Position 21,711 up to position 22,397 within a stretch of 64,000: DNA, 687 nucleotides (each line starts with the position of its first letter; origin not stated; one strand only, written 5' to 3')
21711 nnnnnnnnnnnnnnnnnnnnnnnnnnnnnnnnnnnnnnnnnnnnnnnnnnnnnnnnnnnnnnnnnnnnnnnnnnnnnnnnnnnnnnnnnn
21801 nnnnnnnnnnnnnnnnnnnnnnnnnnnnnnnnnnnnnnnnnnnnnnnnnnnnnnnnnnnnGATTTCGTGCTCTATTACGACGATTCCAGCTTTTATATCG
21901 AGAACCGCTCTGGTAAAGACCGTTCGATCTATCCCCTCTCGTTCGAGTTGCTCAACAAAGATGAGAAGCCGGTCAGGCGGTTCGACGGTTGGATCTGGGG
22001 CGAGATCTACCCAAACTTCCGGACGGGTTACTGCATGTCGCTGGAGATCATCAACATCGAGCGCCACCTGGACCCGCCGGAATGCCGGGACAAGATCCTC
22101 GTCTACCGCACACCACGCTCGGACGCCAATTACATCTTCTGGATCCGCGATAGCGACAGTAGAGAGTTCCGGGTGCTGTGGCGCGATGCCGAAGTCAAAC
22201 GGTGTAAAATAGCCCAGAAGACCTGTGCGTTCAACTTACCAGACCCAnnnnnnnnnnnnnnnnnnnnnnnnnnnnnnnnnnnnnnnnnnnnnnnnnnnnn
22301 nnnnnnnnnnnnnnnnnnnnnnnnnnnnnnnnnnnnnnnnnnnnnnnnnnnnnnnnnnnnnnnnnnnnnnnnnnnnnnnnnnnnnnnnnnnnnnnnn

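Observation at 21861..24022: Both kinases end in the same uncharacterised about 125-aa four-cysteine ectodomain instead of PASTA repeats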

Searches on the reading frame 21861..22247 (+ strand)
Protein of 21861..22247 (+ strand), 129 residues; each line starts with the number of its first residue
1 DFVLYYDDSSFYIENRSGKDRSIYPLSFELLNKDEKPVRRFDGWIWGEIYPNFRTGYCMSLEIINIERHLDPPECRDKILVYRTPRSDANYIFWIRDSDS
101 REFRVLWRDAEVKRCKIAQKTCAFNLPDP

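Call 21: predict_structure(alignment_id=A1)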
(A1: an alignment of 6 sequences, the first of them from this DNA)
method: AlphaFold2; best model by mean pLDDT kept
length: 129 residues; sequences in the alignment: 6
mean_pLDDT: 79.2   pTM: 0.78
mean pLDDT of the five models: 79.2, 72.1, 65.5, 47.1, 37.9
residues with pLDDT >= 90: 33; 70-90: 64; 50-70: 28; < 50: 4
segments of 3 or more residues with pLDDT < 50: none
pLDDT, mean of each block of 10 residues (from residue 1): 86 90 84 84 59 86 69 89 66 57 87 87 86
secondary structure, 60 per line:
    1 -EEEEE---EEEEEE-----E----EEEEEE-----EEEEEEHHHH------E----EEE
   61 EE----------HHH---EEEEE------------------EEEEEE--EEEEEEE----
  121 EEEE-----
elements in order: E2-6 E10-15 E26-31 E37-42 H43-46 E58-62 E79-83 E102-107 E110-116 E121-124

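Call 25: fold_search(model_id=the predicted structure, library=pdb)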
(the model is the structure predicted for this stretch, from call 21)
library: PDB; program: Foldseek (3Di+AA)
matches with E <= 10: 508; with E <= 0.001: 0
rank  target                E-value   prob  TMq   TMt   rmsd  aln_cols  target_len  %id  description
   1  2kpw_MODEL_1_A        4.8e-03  0.99  0.47  0.49   7.7       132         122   13  NMR solution structure of Lamin-B1 protein from Homo sapiens: Northeast Structural Genomics Consortium MEGA ta (released 2009-11-10)
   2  1ufg_MODEL_1_A        6.4e-03  0.99  0.41  0.36   5.3       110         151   14  Solution structure of immunoglobulin like domain of mouse nuclear lamin (released 2004-06-22)
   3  3jt0_B                8.6e-03  0.99  0.45  0.51   6.0       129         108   13  Crystal Structure of the C-terminal fragment (426-558) Lamin-B1 from Homo sapiens, Northeast Structural Genomics Conso (released 2009-09-22)
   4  3umn_B                9.1e-03  0.97  0.41  0.45   5.5       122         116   12  Crystal Structure of Lamin-B1 (released 2011-11-30)
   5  6ghd_F                9.6e-03  0.97  0.40  0.43   7.5       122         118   13  Structural analysis of the ternary complex between lamin A/C, BAF and emerin identifies an interface disrupted in auto (released 2018-08-08)
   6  1ifr                  1.0e-02  0.92  0.38  0.42   7.9       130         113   15  Structure of Lamin A/C Globular Domain (released 2002-07-17)
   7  3jt0_A                1.1e-02  0.97  0.43  0.50   5.4       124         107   13  Crystal Structure of the C-terminal fragment (426-558) Lamin-B1 from Homo sapiens, Northeast Structural Genomics Conso (released 2009-09-22)
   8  7yvd_C                1.4e-02  0.96  0.40  0.40   5.4       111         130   14  The crystal structure of the progerin C-terminal peptide and the Ig-like domain of lamin A/C (released 2023-08-30)
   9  2lll_MODEL_1_A        1.8e-02  0.95  0.43  0.45   5.5       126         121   14  Solution NMR structure of C-terminal globular domain of human Lamin-B2, Northeast Structural Genomics Consorti (released 2011-12-07)
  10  3umn_A                1.9e-02  0.98  0.46  0.50   5.1       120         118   12  Crystal Structure of Lamin-B1 (released 2011-11-30)
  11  6ghd_B                2.3e-02  0.95  0.39  0.42   5.2       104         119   16  Structural analysis of the ternary complex between lamin A/C, BAF and emerin identifies an interface disrupted in auto (released 2018-08-08)
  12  7crg_A                3.3e-02  0.89  0.40  0.40   8.1       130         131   12  Beta-strand-mediated dimeric formation of the extended Ig-like domains of human lamin A/C (released 2021-08-25)
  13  3gef_A                3.3e-02  0.80  0.38  0.40   8.1       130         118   13  Crystal structure of the R482W mutant of lamin A/C (released 2009-08-04)
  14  7crg_B                4.1e-02  0.85  0.37  0.37   6.0       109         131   14  Beta-strand-mediated dimeric formation of the extended Ig-like domains of human lamin A/C (released 2021-08-25)
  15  6rpr_B                1.0e-01  0.69  0.40  0.43   7.6       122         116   14  LEM domain of Emerin mutant T43I in complex with BAF dimer and the Igfold of the lamin A/C (released 2020-03-04)
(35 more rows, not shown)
